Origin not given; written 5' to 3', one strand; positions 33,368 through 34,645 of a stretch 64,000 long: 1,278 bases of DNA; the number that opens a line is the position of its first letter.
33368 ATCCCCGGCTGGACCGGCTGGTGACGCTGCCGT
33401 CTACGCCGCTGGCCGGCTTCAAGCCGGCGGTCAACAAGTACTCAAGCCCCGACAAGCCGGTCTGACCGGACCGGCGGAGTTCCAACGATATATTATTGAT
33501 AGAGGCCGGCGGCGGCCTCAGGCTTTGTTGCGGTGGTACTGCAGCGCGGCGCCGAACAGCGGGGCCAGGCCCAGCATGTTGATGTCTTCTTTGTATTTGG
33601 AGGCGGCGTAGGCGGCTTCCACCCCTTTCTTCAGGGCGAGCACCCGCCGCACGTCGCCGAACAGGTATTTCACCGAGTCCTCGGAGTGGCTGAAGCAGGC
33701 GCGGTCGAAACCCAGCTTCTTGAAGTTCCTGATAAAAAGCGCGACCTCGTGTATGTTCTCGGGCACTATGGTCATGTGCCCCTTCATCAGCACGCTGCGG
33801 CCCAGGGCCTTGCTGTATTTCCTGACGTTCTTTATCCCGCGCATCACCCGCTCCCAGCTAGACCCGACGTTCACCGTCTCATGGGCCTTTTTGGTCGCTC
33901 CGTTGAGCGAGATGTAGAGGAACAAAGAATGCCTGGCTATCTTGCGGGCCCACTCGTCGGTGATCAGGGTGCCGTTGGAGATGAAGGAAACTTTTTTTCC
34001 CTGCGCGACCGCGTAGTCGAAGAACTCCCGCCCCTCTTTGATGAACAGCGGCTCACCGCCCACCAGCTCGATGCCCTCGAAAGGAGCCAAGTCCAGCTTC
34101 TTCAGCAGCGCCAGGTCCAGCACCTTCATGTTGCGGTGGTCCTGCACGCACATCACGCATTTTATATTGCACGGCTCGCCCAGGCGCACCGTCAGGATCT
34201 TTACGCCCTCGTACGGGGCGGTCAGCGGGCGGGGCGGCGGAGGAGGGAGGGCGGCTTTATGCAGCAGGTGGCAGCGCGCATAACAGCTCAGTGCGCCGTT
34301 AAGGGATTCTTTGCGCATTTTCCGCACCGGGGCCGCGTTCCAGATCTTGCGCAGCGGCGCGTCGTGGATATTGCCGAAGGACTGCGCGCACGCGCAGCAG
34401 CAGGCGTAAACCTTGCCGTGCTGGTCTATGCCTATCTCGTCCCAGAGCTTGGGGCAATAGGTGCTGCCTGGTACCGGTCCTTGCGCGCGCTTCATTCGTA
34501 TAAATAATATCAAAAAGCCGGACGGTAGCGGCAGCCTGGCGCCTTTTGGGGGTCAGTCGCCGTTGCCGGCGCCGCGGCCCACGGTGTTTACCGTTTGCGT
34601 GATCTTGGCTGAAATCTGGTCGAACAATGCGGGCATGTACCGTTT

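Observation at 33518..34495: Radical SAM enzyme with the SPASM/twitch-like cysteine cluster at the N-terminus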

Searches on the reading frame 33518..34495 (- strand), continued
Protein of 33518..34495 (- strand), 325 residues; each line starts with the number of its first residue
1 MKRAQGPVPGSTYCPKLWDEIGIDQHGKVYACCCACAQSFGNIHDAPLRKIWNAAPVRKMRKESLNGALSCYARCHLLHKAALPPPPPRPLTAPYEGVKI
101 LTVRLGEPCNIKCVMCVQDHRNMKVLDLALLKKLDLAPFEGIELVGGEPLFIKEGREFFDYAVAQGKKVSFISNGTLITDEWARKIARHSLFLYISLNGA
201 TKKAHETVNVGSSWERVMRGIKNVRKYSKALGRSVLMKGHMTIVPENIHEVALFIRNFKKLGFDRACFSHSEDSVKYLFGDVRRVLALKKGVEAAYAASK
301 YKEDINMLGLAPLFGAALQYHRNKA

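Call 55: search_protein_families(library=pfam, proteins=[P0111, P0144, P0186, P0187, P0194, P0185, P0160, P0116, P0140], max_evalue=0.0001)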
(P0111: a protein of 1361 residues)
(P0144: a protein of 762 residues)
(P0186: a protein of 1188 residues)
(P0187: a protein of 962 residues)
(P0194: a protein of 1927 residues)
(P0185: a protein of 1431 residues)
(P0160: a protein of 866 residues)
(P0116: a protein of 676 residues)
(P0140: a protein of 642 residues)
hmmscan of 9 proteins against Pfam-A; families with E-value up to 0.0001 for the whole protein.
P0111 (1361 aa): 7 families
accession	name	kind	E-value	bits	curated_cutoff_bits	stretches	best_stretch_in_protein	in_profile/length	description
PF04055.27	Radical_SAM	-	2.5e-46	158.3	29.5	3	11-161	1-158/166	Radical SAM superfamily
PF00535.33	Glycos_transf_2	-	6.6e-32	111.2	23.3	1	311-451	1-132/168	Glycosyl transferase family 2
PF13186.11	SPASM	-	7.2e-21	74.7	21.5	2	1056-1113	1-63/67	Iron-sulfur cluster-binding domain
PF10111.15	Glyco_tranf_2_2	-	5.5e-16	59.3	27.3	1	311-556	1-243/276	Glycosyltransferase like family 2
PF13353.11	Fer4_12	-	1.3e-10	42.2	22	1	15-81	13-82/137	4Fe-4S single cluster domain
PF13641.12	Glyco_tranf_2_3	-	4.4e-09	37.1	27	1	311-414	4-109/230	Glycosyltransferase like family 2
PF02709.20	Glyco_transf_7C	-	4.5e-05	23.4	23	0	469-523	12-66/78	N-terminal domain of galactosyltransferase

P0144 (762 aa): 3 families
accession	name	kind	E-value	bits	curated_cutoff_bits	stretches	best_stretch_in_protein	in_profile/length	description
PF04055.27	Radical_SAM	-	3.9e-39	134.9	29.5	2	509-670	2-165/166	Radical SAM superfamily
PF02310.24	B12-binding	-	5.9e-12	45.9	32.1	1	343-448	11-117/121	B12 binding domain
PF13186.11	SPASM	-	3.5e-09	37.3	21.5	1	2-61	4-66/67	Iron-sulfur cluster-binding domain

P0186 (1188 aa): 4 families
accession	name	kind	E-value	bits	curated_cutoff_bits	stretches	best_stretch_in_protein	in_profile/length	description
PF04055.27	Radical_SAM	-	2e-21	77.3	29.5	2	440-599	6-165/166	Radical SAM superfamily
PF13186.11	SPASM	-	3.2e-21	75.8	21.5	2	341-402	1-64/67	Iron-sulfur cluster-binding domain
PF08241.18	Methyltransf_11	-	1.1e-07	32.8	21.2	1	799-841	52-94/95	Methyltransferase domain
PF13489.12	Methyltransf_23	-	6.5e-07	29.7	27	1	736-843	13-117/164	Methyltransferase domain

P0187 (962 aa): 1 family
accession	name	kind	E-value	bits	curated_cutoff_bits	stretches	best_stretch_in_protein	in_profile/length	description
PF04055.27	Radical_SAM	-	3e-22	80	29.5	2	732-863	6-137/166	Radical SAM superfamily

P0194 (1927 aa): 4 families
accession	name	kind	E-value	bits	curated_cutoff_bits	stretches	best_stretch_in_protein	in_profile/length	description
PF04055.27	Radical_SAM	-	1.7e-64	217.4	29.5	4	1175-1345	3-166/166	Radical SAM superfamily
PF13186.11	SPASM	-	5e-34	116.8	21.5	3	871-923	1-56/67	Iron-sulfur cluster-binding domain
PF02310.24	B12-binding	-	4.7e-09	36.6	32.1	1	38-138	19-120/121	B12 binding domain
PF13353.11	Fer4_12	-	2e-08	35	22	0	525-607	13-90/137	4Fe-4S single cluster domain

P0185 (1431 aa): 3 families
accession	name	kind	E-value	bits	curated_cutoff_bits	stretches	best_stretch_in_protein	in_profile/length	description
PF04055.27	Radical_SAM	-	1.1e-48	166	29.5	3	676-818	3-139/166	Radical SAM superfamily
PF13186.11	SPASM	-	6.1e-33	113.4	21.5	3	383-434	1-57/67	Iron-sulfur cluster-binding domain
PF13353.11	Fer4_12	-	3.8e-10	40.6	22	0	34-117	13-90/137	4Fe-4S single cluster domain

P0160 (866 aa): 10 families
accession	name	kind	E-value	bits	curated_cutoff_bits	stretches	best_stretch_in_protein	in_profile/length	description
PF04055.27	Radical_SAM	-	9.9e-34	117.3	29.5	2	547-702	3-165/166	Radical SAM superfamily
PF13186.11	SPASM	-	1.5e-20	73.7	21.5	2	270-339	1-66/67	Iron-sulfur cluster-binding domain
PF07719.23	TPR_2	-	7.9e-09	35.4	27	0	403-435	2-34/34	Tetratricopeptide repeat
PF14559.12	TPR_19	-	1.9e-08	35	25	1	379-445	2-68/68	Tetratricopeptide repeat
PF13432.12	TPR_16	-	1.9e-08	35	32.7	1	374-436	3-65/65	Tetratricopeptide repeat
PF13414.12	TPR_11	-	2.6e-07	30.6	26.8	0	380-416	6-42/42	TPR repeat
PF13428.12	TPR_14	-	1.4e-06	28.8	23.5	0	371-410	4-43/44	Tetratricopeptide repeat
PF00515.34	TPR_1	-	9.9e-06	25.6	27.8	0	403-435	2-34/34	Tetratricopeptide repeat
PF14561.12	TPR_20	-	4.2e-05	24.2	25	0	423-478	9-64/90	Tetratricopeptide repeat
PF13424.12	TPR_12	-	5.2e-05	23.8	30.1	0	370-431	12-74/77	Tetratricopeptide repeat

P0116 (676 aa): 5 families
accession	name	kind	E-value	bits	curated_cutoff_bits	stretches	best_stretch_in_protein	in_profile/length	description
PF00535.33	Glycos_transf_2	-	7.4e-31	107.8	23.3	1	8-168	1-167/168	Glycosyl transferase family 2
PF04055.27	Radical_SAM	-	1.2e-17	65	29.5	1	464-597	3-144/166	Radical SAM superfamily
PF13186.11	SPASM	-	1.9e-12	47.7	21.5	1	372-422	1-53/67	Iron-sulfur cluster-binding domain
PF13641.12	Glyco_tranf_2_3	-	3.3e-12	47.3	27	1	7-186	3-193/230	Glycosyltransferase like family 2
PF10111.15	Glyco_tranf_2_2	-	2.3e-11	44.1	27.3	1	9-209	2-221/276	Glycosyltransferase like family 2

P0140 (642 aa): 4 families
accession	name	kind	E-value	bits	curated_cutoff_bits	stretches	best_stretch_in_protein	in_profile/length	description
PF04055.27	Radical_SAM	-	3.3e-16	60.3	29.5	1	430-561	4-148/166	Radical SAM superfamily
PF13469.12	Sulfotransfer_3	-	1.5e-08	35.6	27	1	12-215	2-210/216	Sulfotransferase family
PF13186.11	SPASM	-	4.5e-08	33.7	21.5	1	336-397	1-66/67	Iron-sulfur cluster-binding domain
PF00685.33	Sulfotransfer_1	-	2.4e-06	27.6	22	1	10-213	2-177/255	Sulfotransferase domain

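Call 57: search_protein_families(library=ncbifam, alignment_id=A2, max_evalue=0.00001)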
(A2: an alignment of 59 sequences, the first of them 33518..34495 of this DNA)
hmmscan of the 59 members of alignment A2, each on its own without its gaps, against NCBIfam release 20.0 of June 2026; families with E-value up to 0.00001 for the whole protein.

A. member 1, window:33518-34495:- (325 aa): 34 families (the best 25 are shown)
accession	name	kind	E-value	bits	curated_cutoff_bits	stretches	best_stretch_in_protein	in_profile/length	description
NF033640.1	N_Twi_rSAM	subfamily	1.2e-19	70.7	170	1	139-262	173-299/398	twitch domain-containing radical SAM protein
TIGR04546.1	rSAM_ahbC_deAc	equivalog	8.2e-17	61.1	650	1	106-270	46-212/390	12,18-didecarboxysiroheme deacetylase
TIGR03962.1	mycofact_rSAM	equivalog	1.1e-16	60.9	265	1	100-225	13-145/339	mycofactocin radical SAM maturase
TIGR04054.1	rSAM_NirJ1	equivalog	1.1e-15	57.2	650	1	106-270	43-209/387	putative heme d1 biosynthesis radical SAM protein NirJ1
TIGR04311.1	rSAM_Geo_metal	subfamily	6.9e-15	55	400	1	101-270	5-186/423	radical SAM/SPASM family putative metalloenzyme maturase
TIGR04055.1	rSAM_NirJ2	equivalog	1.2e-14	54.6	500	1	108-228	9-137/326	putative heme d1 biosynthesis radical SAM protein NirJ2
TIGR04545.1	rSAM_ahbD_hemeb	equivalog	1.9e-13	50.6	500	1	142-260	50-164/339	heme b synthase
TIGR04317.1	W_rSAM_matur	equivalog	3.7e-13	49.3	380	1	98-269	3-182/349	tungsten cofactor oxidoreductase radical SAM maturase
NF041298.1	rSAM_mat_DynA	equivalog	3.8e-13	49.1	450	1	108-264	10-182/356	dynobactin maturation radical SAM/SPASM protein DynA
TIGR04250.1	SCM_rSAM_ScmE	equivalog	6.9e-13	48.2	400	1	104-235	8-148/358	SynChlorMet cassette radical SAM/SPASM protein ScmE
TIGR04347.1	pseudo_SAM_Halo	equivalog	9.1e-13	48.2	525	1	135-274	79-215/390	TIGR04347 family pseudo-SAM/SPASM protein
TIGR03961.1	rSAM_PTO1314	hypoth_equivalog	4.9e-12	45.8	306.05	1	107-262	31-182/332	PTO1314 family radical SAM protein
NF050035.1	rSAM_WgK_link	exception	6.5e-12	45.1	650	1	101-236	11-153/367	radical SAM/SPASM peptide maturase WgkB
TIGR04251.1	SCM_rSAM_ScmF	equivalog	1.2e-11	44.6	400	1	103-273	8-184/353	SynChlorMet cassette radical SAM/SPASM protein ScmF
NF038283.1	viperin_w_prok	equivalog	1.4e-11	44.1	180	1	107-211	10-128/281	viperin family antiviral radical SAM protein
TIGR04466.1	rSAM_BlsE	equivalog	7.6e-08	32.2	400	1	100-248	4-152/327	cytosylglucuronate decarboxylase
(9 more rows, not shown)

B. families by the number of members that match (of 59 scanned): 65 families (the first 25 are shown)
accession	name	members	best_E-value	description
NF033640.1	N_Twi_rSAM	59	2.1e-27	twitch domain-containing radical SAM protein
TIGR04317.1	W_rSAM_matur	59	1.8e-24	tungsten cofactor oxidoreductase radical SAM maturase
NF045574.1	sacti_mat_StsB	59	9.6e-20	StsB family radical SAM/SPASM domain sactipeptide maturase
TIGR04311.1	rSAM_Geo_metal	59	7.1e-19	radical SAM/SPASM family putative metalloenzyme maturase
TIGR03962.1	mycofact_rSAM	59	1.1e-16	mycofactocin radical SAM maturase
NF038283.1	viperin_w_prok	58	2.1e-17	viperin family antiviral radical SAM protein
TIGR02668.1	moaA_archaeal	58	1.5e-14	GTP 3',8-cyclase MoaA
TIGR04055.1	rSAM_NirJ2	57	1.2e-14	putative heme d1 biosynthesis radical SAM protein NirJ2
TIGR04251.1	SCM_rSAM_ScmF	57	1.8e-14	SynChlorMet cassette radical SAM/SPASM protein ScmF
TIGR04546.1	rSAM_ahbC_deAc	56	8.2e-17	12,18-didecarboxysiroheme deacetylase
TIGR03977.1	rSAM_pair_HxsC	56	3e-13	His-Xaa-Ser system radical SAM maturase HxsC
TIGR04250.1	SCM_rSAM_ScmE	55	1.4e-18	SynChlorMet cassette radical SAM/SPASM protein ScmE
NF047865.1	rSAM_PapB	55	7.2e-14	PapB family radical SAM/SPASM ranthipeptide maturase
TIGR04545.1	rSAM_ahbD_hemeb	54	2.3e-15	heme b synthase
TIGR02666.1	moaA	54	5.7e-15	GTP 3',8-cyclase MoaA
TIGR04466.1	rSAM_BlsE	48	7.3e-11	cytosylglucuronate decarboxylase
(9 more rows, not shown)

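Call 58: search_protein_families(library=pfam, proteins=[P0113, P0219, P0216, P0228, P0199, P0208, P0195, P0212, P0218, P0125], max_evalue=0.0001)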
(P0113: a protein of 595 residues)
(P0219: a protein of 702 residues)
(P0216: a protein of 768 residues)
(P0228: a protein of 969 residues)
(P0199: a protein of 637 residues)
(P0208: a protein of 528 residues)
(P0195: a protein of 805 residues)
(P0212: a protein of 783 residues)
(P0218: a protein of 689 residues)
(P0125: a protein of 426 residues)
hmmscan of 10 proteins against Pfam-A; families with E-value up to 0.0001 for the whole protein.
P0113 (595 aa): 2 families
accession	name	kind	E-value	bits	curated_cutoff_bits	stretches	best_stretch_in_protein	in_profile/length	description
PF04055.27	Radical_SAM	-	4e-21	76.3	29.5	1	94-251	1-164/166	Radical SAM superfamily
PF13186.11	SPASM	-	1.4e-07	32.1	21.5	1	5-55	1-56/67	Iron-sulfur cluster-binding domain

P0219 (702 aa): 2 families
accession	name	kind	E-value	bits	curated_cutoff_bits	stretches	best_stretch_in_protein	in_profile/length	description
PF13186.11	SPASM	-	1.2e-24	86.8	21.5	2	5-63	1-64/67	Iron-sulfur cluster-binding domain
PF04055.27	Radical_SAM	-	1.6e-18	67.9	29.5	2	451-563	6-116/166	Radical SAM superfamily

P0216 (768 aa): 2 families
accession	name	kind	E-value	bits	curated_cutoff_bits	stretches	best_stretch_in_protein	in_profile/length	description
PF04055.27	Radical_SAM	-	8.9e-25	88.2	29.5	2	144-275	3-142/166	Radical SAM superfamily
PF13186.11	SPASM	-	2e-16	60.5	21.5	2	29-90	1-64/67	Iron-sulfur cluster-binding domain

P0228 (969 aa): 2 families
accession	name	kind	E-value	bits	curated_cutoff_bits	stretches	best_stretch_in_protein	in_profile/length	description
PF04055.27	Radical_SAM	-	1.2e-32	113.9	29.5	2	133-298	3-164/166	Radical SAM superfamily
PF13186.11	SPASM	-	1.2e-19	70.7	21.5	2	446-508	1-66/67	Iron-sulfur cluster-binding domain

P0199 (637 aa): 3 families
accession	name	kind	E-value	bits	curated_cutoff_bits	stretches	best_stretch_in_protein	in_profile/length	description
PF04055.27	Radical_SAM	-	6.4e-55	186.3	29.5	2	17-168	3-165/166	Radical SAM superfamily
PF13186.11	SPASM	-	1.7e-13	51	21.5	2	235-295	1-67/67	Iron-sulfur cluster-binding domain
PF13353.11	Fer4_12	-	1.2e-09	39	22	0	17-120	11-118/137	4Fe-4S single cluster domain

P0208 (528 aa): 2 families
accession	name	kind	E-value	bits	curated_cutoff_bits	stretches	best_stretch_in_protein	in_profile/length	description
PF04055.27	Radical_SAM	-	1.4e-15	58.3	29.5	2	298-437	6-144/166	Radical SAM superfamily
PF13186.11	SPASM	-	6.3e-13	49.3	21.5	1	202-263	1-64/67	Iron-sulfur cluster-binding domain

P0195 (805 aa): 2 families
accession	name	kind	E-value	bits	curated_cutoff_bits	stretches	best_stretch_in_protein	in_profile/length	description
PF13186.11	SPASM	-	1.1e-16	61.3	21.5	2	254-299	1-52/67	Iron-sulfur cluster-binding domain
PF04055.27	Radical_SAM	-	1.6e-16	61.3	29.5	1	7-100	48-143/166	Radical SAM superfamily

P0212 (783 aa): 3 families
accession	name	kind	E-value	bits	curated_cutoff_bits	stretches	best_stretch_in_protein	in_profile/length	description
PF04055.27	Radical_SAM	-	2.9e-47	161.4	29.5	2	140-293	3-164/166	Radical SAM superfamily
PF13186.11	SPASM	-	3.5e-14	53.3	21.5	2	361-425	1-67/67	Iron-sulfur cluster-binding domain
PF13353.11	Fer4_12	-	4e-09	37.3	22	1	140-241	11-116/137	4Fe-4S single cluster domain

P0218 (689 aa): 3 families
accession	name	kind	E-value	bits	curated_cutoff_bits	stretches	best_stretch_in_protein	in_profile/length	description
PF04055.27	Radical_SAM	-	6.9e-38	130.9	29.5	2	451-609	3-164/166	Radical SAM superfamily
PF13186.11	SPASM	-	7.1e-13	49.1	21.5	1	336-400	1-66/67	Iron-sulfur cluster-binding domain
PF13353.11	Fer4_12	-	2.8e-07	31.3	22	0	454-521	14-86/137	4Fe-4S single cluster domain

P0125 (426 aa): 2 families
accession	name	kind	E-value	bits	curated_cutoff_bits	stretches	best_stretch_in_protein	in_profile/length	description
PF04055.27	Radical_SAM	-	2.1e-19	70.8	29.5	1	94-249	1-164/166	Radical SAM superfamily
PF13186.11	SPASM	-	4.6e-10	40.1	21.5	1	8-65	1-63/67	Iron-sulfur cluster-binding domain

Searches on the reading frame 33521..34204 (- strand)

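Call 12: search_protein_families(library=ncbifam, proteins=[window:33521-34204:-], max_evalue=10)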
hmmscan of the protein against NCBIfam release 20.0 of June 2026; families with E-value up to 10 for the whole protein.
seq(228 aa): 53 families (the best 25 are shown)
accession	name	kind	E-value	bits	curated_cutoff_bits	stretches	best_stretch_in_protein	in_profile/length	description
TIGR04546.1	rSAM_ahbC_deAc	equivalog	4.7e-15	55.3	650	1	10-173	47-212/390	12,18-didecarboxysiroheme deacetylase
NF033640.1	N_Twi_rSAM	subfamily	1.5e-13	50.7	170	2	42-165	173-299/398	twitch domain-containing radical SAM protein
TIGR04054.1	rSAM_NirJ1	equivalog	2.3e-13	49.5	650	1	9-173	43-209/387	putative heme d1 biosynthesis radical SAM protein NirJ1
TIGR03962.1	mycofact_rSAM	equivalog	6.3e-13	48.6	265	1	4-129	14-146/339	mycofactocin radical SAM maturase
NF038283.1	viperin_w_prok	equivalog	5.8e-12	45.4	180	1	9-116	9-130/281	viperin family antiviral radical SAM protein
TIGR04055.1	rSAM_NirJ2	equivalog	9e-12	45.1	500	1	10-131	8-137/326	putative heme d1 biosynthesis radical SAM protein NirJ2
TIGR04545.1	rSAM_ahbD_hemeb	equivalog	2.5e-11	43.6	500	1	44-164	49-165/339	heme b synthase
TIGR04250.1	SCM_rSAM_ScmE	equivalog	2.5e-11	43.1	400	1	7-153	8-157/358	SynChlorMet cassette radical SAM/SPASM protein ScmE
TIGR04311.1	rSAM_Geo_metal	subfamily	2.8e-11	43.1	400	1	4-173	5-186/423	radical SAM/SPASM family putative metalloenzyme maturase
TIGR04317.1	W_rSAM_matur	equivalog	3.4e-11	42.9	380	1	2-172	4-182/349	tungsten cofactor oxidoreductase radical SAM maturase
TIGR04347.1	pseudo_SAM_Halo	equivalog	6.4e-11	42.1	525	1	38-177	79-215/390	TIGR04347 family pseudo-SAM/SPASM protein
TIGR04251.1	SCM_rSAM_ScmF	equivalog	2.2e-10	40.5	400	1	6-176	8-184/353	SynChlorMet cassette radical SAM/SPASM protein ScmF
NF050035.1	rSAM_WgK_link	exception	2.3e-10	40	650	1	6-139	13-153/367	radical SAM/SPASM peptide maturase WgkB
TIGR03977.1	rSAM_pair_HxsC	equivalog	6.5e-10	38.4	267.9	1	8-148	31-184/292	His-Xaa-Ser system radical SAM maturase HxsC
NF041298.1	rSAM_mat_DynA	equivalog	6.6e-10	38.5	450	1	11-167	10-182/356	dynobactin maturation radical SAM/SPASM protein DynA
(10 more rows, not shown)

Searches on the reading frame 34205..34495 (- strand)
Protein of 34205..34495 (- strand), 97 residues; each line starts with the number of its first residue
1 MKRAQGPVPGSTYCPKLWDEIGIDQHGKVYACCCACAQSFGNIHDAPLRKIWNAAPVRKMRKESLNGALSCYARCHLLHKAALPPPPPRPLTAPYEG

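Call 12: search_protein_families(library=ncbifam, proteins=[window:34205-34495:-], max_evalue=10)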
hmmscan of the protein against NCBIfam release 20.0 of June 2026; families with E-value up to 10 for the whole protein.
seq(97 aa): 11 families
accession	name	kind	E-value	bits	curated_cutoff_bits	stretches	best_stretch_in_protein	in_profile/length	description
NF033640.1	N_Twi_rSAM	subfamily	3.9e-06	26.2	170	1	11-68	2-61/398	twitch domain-containing radical SAM protein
NF041298.1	rSAM_mat_DynA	equivalog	0.002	17.2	450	1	20-67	256-306/356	dynobactin maturation radical SAM/SPASM protein DynA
TIGR04321.1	spiroSPASM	subfamily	0.0021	16.8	250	1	12-69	438-495/510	spiro-SPASM protein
NF045574.1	sacti_mat_StsB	exception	0.0044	15.9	625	1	18-75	324-382/466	StsB family radical SAM/SPASM domain sactipeptide maturase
TIGR04311.1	rSAM_Geo_metal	subfamily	0.0076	15.3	400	1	37-75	348-386/423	radical SAM/SPASM family putative metalloenzyme maturase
TIGR04193.1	SPASM_w_grasp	equivalog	0.0087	15.5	175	1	17-57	241-280/342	grasp-with-spasm system SPASM domain peptide maturase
TIGR04304.1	GeoRSP_SPASM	equivalog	0.0096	15.1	300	1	21-76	212-265/293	GeoRSP system SPASM domain protein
TIGR03962.1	mycofact_rSAM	equivalog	0.01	15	265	1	23-75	250-309/339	mycofactocin radical SAM maturase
TIGR04055.1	rSAM_NirJ2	equivalog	0.041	13.4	500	1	6-68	235-290/326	putative heme d1 biosynthesis radical SAM protein NirJ2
TIGR03961.1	rSAM_PTO1314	hypoth_equivalog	0.051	12.9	306.05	1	14-77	244-308/332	PTO1314 family radical SAM protein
TIGR04054.1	rSAM_NirJ1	equivalog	0.14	10.7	650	1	23-55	298-330/387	putative heme d1 biosynthesis radical SAM protein NirJ1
